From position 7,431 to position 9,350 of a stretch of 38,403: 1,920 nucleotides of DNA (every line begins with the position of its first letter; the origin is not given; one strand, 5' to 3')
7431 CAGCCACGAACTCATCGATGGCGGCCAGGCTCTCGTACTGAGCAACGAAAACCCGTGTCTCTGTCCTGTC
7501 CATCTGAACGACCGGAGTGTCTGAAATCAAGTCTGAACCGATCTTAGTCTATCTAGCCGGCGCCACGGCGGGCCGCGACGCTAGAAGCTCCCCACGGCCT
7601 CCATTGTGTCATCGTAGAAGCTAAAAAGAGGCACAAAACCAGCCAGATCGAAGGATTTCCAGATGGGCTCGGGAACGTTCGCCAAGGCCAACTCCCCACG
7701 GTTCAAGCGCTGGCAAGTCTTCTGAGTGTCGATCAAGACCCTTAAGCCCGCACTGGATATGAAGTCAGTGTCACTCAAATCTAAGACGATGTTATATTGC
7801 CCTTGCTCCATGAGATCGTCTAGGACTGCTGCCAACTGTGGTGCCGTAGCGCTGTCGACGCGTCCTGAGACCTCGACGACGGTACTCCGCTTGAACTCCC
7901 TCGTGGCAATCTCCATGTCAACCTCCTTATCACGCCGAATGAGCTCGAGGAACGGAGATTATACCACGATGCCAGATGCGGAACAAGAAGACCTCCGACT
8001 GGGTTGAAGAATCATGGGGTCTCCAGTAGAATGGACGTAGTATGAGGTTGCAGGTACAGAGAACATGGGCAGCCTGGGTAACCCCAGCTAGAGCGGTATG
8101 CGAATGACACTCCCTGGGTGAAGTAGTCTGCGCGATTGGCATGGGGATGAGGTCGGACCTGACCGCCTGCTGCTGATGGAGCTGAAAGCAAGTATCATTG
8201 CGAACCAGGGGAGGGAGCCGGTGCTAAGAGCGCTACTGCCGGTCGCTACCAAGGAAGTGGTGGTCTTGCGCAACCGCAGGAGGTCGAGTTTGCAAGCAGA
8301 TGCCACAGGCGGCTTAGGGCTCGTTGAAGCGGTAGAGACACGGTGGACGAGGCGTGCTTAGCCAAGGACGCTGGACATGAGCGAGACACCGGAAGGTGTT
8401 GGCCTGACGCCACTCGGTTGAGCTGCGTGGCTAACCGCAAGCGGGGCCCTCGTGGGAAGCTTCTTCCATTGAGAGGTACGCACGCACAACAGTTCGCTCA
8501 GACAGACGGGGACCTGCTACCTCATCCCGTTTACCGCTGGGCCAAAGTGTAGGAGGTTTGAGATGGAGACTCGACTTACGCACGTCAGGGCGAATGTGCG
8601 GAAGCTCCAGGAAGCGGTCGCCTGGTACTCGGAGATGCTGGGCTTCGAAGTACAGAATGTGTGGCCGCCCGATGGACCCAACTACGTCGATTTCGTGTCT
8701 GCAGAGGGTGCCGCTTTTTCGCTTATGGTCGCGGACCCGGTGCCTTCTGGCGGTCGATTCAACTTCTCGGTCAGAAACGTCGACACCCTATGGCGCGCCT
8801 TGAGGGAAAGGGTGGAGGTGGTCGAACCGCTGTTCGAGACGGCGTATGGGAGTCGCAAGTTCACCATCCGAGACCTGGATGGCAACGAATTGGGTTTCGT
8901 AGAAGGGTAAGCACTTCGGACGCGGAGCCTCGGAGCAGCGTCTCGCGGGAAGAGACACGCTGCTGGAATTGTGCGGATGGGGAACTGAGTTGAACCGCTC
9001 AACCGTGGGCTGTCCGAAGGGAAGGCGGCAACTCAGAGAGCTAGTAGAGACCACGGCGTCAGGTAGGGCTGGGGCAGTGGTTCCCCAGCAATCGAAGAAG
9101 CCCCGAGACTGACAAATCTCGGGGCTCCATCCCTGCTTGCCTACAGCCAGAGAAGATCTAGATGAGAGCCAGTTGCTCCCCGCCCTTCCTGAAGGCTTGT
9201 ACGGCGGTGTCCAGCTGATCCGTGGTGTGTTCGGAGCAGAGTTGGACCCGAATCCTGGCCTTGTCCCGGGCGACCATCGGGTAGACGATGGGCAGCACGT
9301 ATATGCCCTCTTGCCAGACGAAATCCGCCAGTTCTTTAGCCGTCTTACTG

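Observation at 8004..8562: Promoter-proximal ~490-nt ORF-free region closed by a long-range helix: candidate unclassified large structured RNA or giant leader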

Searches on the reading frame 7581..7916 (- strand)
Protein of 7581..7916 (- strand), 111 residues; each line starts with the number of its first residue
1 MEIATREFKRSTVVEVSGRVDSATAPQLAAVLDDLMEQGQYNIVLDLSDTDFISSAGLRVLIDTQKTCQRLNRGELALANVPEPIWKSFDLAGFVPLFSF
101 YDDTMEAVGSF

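Call 12: find_homologous_proteins(query=window:7581-7916:-)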
Query window:7581-7916:- (111 aa): 902 proteins with E <= 0.001 among 914 candidates; the best 120 are listed.
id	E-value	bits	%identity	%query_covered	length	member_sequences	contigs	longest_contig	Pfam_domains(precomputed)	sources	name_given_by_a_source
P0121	9.1e-64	230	98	100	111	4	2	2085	PF01740.27,PF13466.13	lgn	-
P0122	4.6e-52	192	81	100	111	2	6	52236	PF01740.27,PF13466.13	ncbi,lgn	-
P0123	5.0e-52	192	81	100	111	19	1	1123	PF01740.27,PF13466.13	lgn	-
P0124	9.1e-52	191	80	100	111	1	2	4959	PF01740.27,PF13466.13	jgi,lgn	jgi:anti-sigma B factor antagonist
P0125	1.8e-51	190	81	100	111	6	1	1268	PF01740.27,PF13466.13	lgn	-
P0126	3.1e-51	190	79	100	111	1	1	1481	PF01740.27,PF13466.13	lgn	-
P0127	4.6e-50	186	77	100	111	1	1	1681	PF01740.27,PF13466.13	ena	-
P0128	6.4e-50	185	78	100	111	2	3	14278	PF01740.27,PF13466.13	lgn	-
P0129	9.0e-50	185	76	100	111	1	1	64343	PF01740.27,PF13466.13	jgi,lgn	jgi:anti-anti-sigma factor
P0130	2.4e-49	183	76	100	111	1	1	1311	PF01740.27,PF13466.13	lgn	-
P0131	3.3e-49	183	76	100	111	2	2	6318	PF01740.27,PF13466.13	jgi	jgi:anti-sigma B factor antagonist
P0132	4.2e-49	183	76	100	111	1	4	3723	PF01740.27,PF13466.13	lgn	-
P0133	4.8e-49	183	77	100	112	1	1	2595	PF01740.27,PF13466.13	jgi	jgi:anti-sigma B factor antagonist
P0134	6.4e-49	182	77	100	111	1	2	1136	PF01740.27,PF13466.13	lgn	-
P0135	7.6e-49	182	78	100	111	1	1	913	PF01740.27,PF13466.13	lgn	-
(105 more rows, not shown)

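Call 20: find_encoding_contigs(protein=P0122, flank=3000, max_places=4)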
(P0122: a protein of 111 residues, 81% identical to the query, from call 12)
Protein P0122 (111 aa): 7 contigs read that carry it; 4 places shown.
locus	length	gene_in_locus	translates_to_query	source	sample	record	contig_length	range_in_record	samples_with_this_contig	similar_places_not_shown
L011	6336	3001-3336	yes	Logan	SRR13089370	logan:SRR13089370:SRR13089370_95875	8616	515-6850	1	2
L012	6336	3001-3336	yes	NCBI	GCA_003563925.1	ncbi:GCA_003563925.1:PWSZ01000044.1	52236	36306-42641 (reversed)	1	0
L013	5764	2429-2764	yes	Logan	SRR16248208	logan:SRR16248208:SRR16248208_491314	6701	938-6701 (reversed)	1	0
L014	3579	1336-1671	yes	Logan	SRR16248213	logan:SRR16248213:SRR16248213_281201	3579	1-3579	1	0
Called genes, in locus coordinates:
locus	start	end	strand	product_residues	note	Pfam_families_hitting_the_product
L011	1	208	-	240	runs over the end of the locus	?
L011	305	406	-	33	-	-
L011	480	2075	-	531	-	PF02310:B12-binding, PF04055:Radical_SAM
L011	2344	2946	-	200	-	-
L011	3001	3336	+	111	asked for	PF01740:STAS, PF13466:STAS_2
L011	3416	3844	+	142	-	PF13581:HATPase_c_2, PF02518:HATPase_c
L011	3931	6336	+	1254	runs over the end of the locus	PF01590:GAF, PF13185:GAF_2, PF13492:GAF_3, PF01590:GAF, PF13185:GAF_2, PF13185:GAF_2, PF01590:GAF, PF13492:GAF_3, +9 more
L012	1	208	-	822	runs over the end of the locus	PF02190:LON_substr_bdg, PF00004:AAA, PF07728:AAA_5, PF22667:Lon_lid, PF05362:Lon_C, PF13541:ChlI (weak)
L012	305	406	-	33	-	-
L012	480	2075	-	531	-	PF02310:B12-binding, PF04055:Radical_SAM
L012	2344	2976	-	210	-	-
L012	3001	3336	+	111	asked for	PF01740:STAS, PF13466:STAS_2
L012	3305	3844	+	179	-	PF13581:HATPase_c_2, PF02518:HATPase_c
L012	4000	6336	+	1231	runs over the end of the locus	PF01590:GAF, PF13185:GAF_2, PF13492:GAF_3, PF01590:GAF, PF13185:GAF_2, PF01590:GAF, PF13185:GAF_2, PF13492:GAF_3, +9 more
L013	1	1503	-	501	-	?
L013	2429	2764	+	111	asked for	PF01740:STAS, PF13466:STAS_2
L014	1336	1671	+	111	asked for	PF01740:STAS, PF13466:STAS_2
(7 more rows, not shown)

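Call 21: find_encoding_contigs(protein=P0128, flank=3000, max_places=3)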
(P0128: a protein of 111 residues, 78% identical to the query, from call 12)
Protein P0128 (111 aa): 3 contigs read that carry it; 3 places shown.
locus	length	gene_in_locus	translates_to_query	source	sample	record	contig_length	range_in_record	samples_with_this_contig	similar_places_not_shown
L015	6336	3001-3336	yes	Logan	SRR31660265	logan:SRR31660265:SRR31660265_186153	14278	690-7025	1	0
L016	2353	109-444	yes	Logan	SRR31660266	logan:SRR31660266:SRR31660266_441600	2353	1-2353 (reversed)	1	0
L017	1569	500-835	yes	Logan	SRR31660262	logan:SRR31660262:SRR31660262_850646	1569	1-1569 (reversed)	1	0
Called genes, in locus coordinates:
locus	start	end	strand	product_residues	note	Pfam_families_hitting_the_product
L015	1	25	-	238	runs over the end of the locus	?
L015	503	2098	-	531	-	PF02310:B12-binding, PF04055:Radical_SAM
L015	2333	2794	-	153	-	-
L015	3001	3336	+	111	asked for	PF01740:STAS, PF13466:STAS_2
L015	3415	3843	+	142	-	PF13581:HATPase_c_2, PF02518:HATPase_c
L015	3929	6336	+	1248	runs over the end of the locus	PF13185:GAF_2, PF13492:GAF_3, PF01590:GAF, PF13185:GAF_2, PF13492:GAF_3, PF01590:GAF, PF13185:GAF_2, PF13492:GAF_3, +10 more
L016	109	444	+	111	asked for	PF01740:STAS, PF13466:STAS_2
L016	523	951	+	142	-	PF13581:HATPase_c_2, PF02518:HATPase_c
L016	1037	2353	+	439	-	?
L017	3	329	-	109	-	?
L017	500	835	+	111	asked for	PF01740:STAS, PF13466:STAS_2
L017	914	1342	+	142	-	PF13581:HATPase_c_2, PF02518:HATPase_c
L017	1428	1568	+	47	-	?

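Call 22: find_encoding_contigs(protein=P0129, flank=3000, max_places=2)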
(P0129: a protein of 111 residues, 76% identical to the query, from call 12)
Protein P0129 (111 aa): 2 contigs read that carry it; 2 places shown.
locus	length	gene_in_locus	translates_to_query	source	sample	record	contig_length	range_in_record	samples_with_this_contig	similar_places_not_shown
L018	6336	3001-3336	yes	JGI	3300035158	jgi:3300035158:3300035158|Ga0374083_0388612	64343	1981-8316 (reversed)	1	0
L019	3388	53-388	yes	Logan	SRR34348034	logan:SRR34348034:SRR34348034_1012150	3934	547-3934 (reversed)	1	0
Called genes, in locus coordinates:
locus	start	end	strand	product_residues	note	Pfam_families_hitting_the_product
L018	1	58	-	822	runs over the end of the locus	PF02190:LON_substr_bdg, PF00004:AAA, PF07728:AAA_5, PF22667:Lon_lid, PF05362:Lon_C, PF13541:ChlI (weak)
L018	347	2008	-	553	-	PF02310:B12-binding, PF04055:Radical_SAM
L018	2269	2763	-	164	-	-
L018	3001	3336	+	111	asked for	PF01740:STAS, PF13466:STAS_2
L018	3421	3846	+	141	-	PF13581:HATPase_c_2, PF02518:HATPase_c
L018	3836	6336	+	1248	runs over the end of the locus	PF01590:GAF, PF13185:GAF_2, PF13492:GAF_3, PF01590:GAF, PF13185:GAF_2, PF13185:GAF_2, PF01590:GAF, PF13492:GAF_3, +9 more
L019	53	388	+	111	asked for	PF01740:STAS, PF13466:STAS_2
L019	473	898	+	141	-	PF13581:HATPase_c_2, PF02518:HATPase_c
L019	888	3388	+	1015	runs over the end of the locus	?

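Call 71: find_encoding_contigs(protein=P0121, flank=3000, max_places=3)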
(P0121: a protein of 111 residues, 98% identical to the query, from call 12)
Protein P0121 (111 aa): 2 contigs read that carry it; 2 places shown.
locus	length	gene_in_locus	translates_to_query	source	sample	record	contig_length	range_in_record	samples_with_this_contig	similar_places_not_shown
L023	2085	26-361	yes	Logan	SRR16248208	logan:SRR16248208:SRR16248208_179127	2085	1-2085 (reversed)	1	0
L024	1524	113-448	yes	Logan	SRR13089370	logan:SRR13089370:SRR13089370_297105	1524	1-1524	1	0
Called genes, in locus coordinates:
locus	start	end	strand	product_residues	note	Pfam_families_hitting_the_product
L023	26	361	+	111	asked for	PF01740:STAS, PF13466:STAS_2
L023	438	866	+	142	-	PF13581:HATPase_c_2, PF02518:HATPase_c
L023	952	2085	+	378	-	?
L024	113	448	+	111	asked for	PF01740:STAS, PF13466:STAS_2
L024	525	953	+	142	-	PF13581:HATPase_c_2, PF02518:HATPase_c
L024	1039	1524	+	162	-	?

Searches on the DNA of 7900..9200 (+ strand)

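Call 4: search_rna_families(source=window, start=7900, end=9200, threshold=evalue, max_evalue=10, show_alignments=3)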
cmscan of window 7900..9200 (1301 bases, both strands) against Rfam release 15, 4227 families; matches with E-value up to 10: 4.
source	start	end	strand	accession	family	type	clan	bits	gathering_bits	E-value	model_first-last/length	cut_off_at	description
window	8176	8268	+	RF01872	MEG3_2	Gene; lncRNA;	-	16.7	60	2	1-105/105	no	Maternally expressed 3 conserved region 2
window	8137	8226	+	RF00441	snoZ242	Gene; snRNA; snoRNA; CD-box;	-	14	90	1.7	1-198/198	no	Small nucleolar RNA Z242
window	9093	9145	+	RF02271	uc_338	Cis-reg;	-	11.3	120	8.8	1-180/180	no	TUC338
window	8047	8081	+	RF02166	PVT1_3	Gene; lncRNA;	-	10.2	45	9.2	61-95/95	no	Pvt1 oncogene conserved region 3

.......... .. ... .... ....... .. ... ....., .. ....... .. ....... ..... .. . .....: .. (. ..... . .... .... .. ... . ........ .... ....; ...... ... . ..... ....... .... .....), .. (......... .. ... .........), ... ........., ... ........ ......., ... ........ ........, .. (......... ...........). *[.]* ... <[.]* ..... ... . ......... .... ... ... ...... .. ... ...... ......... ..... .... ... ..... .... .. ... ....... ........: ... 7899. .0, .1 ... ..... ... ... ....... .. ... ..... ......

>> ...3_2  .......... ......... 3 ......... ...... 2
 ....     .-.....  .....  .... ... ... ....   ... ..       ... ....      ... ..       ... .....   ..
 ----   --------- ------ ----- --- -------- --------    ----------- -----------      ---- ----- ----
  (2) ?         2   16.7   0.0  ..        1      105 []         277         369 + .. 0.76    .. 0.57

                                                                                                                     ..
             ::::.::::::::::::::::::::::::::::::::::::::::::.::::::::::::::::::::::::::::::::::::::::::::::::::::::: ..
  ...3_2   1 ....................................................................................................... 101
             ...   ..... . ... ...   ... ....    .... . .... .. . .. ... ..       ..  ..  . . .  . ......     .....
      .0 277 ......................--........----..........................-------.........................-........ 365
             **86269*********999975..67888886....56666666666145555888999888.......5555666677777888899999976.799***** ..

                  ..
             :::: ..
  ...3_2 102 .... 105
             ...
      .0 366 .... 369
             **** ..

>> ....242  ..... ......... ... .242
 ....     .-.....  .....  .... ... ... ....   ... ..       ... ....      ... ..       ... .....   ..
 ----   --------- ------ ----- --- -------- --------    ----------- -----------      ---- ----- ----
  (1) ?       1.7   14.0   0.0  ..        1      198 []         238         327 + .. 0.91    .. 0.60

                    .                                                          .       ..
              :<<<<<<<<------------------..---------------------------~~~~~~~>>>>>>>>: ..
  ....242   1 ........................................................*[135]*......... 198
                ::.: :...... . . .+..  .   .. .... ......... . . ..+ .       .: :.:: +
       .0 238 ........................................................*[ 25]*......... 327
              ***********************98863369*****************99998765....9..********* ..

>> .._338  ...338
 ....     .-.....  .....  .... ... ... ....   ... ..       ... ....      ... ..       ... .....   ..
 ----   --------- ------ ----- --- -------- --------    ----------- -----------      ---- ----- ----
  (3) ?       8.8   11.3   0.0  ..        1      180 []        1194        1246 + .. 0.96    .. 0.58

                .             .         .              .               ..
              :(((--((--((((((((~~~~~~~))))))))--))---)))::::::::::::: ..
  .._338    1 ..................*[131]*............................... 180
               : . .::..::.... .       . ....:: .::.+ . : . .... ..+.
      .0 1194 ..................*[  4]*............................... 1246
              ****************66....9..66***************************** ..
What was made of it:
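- On Known structured RNA families (Rfam 15, including OLE, GOLLD, ROOL, HEARO, riboswitches, RNase P, 6S, tmRNA): At E<=10 only E>1 hits to eukaryotic lncRNA/snoRNA models appear (call 4).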

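Call 58: search_rna_families(sources=[L007, L004, L011], threshold=gathering)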
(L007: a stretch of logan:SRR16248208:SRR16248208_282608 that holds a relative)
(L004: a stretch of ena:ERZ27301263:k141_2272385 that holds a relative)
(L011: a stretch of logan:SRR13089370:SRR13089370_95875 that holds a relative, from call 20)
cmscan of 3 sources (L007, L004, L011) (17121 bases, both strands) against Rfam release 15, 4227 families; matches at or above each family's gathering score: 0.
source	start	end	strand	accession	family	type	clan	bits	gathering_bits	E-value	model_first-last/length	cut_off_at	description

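Call 82: search_dna_similar(query=window:8033-8562:+, collection=plasmids, mode=distant, max_evalue=0.001, max_rows=5)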
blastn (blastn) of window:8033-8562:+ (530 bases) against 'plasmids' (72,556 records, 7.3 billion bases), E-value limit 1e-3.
No match.

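Call 83: search_dna_similar(query=window:8033-8562:+, collection=phages, mode=distant, max_evalue=0.001, max_rows=5)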
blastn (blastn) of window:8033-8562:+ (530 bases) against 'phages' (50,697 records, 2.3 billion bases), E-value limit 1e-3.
No match.
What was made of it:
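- There is no match in plasmid or phage collections (calls 82, 83).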

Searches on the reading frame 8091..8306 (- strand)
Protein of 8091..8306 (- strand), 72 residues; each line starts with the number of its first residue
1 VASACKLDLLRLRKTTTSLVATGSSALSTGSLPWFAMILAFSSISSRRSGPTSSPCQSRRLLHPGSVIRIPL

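Call 32: search_protein_families(library=pfam, max_evalue=1, proteins=[window:8091-8306:-])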
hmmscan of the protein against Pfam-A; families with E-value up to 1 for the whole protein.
window:8091-8306:- (72 aa): 1 family
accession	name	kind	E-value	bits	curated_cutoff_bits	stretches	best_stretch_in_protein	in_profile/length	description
PF17092.11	PCB_OB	-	0.14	13.3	27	1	26-70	53-95/111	Penicillin-binding protein OB-like domain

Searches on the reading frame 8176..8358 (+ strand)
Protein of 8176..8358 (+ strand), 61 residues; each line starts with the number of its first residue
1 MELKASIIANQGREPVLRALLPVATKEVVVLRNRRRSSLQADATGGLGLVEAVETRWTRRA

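Call 31: find_homologous_proteins(query=window:8176-8358:+, max_evalue=10)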
Query window:8176-8358:+ (61 aa): 1 proteins with E <= 10 among 3 candidates.
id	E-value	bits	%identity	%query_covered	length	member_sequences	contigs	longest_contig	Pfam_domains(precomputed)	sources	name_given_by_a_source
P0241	1.2e-29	118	100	100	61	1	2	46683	-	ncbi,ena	-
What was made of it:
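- Tried and rejected: The 61-aa ORF has no homologues besides itself (call 31).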

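Call 32: search_protein_families(library=pfam, max_evalue=1, proteins=[window:8176-8358:+])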
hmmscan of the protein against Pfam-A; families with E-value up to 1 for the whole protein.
window:8176-8358:+ (61 aa): 0 families
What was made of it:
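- The 61-aa ORF has no homologues besides itself (call 31), and no ORF tested has a Pfam match (call 32).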

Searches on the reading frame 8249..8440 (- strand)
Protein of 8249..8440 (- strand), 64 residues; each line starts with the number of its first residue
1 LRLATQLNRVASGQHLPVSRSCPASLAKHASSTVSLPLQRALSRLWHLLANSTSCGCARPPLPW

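Call 32: search_protein_families(library=pfam, max_evalue=1, proteins=[window:8249-8440:-])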
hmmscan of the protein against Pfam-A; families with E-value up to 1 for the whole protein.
window:8249-8440:- (64 aa): 1 family
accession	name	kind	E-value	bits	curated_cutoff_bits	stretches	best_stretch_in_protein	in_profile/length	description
PF08721.17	Tn7_Tnp_TnsA_C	-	0.15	13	23.4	1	24-52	49-77/83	TnsA endonuclease C terminal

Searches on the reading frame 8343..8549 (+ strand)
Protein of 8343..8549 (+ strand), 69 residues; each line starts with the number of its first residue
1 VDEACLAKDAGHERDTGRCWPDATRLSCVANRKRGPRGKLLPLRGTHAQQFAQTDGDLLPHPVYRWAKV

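Call 32: search_protein_families(library=pfam, max_evalue=1, proteins=[window:8343-8549:+])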
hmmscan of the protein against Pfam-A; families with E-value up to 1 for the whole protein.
window:8343-8549:+ (69 aa): 0 families

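Call 55: search_protein_representatives(protein=window:8343-8549:+)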
Query: 69 residues. Proteins with E-value up to 0.001 (for the whole library): 2; up to 1e-10: 1; up to 1e-30: 1. The best 2 are listed.
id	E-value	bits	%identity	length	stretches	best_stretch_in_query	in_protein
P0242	6.1e-43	159.8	100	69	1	1-69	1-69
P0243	1.6e-08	50.6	31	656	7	24-52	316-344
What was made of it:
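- On Small protein gene or pseudogene: There are no homologues or Pfam matches (calls 31, 32, 55).
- No family of look-alike ORFs exists among 1.8 billion representative proteins (call 55).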
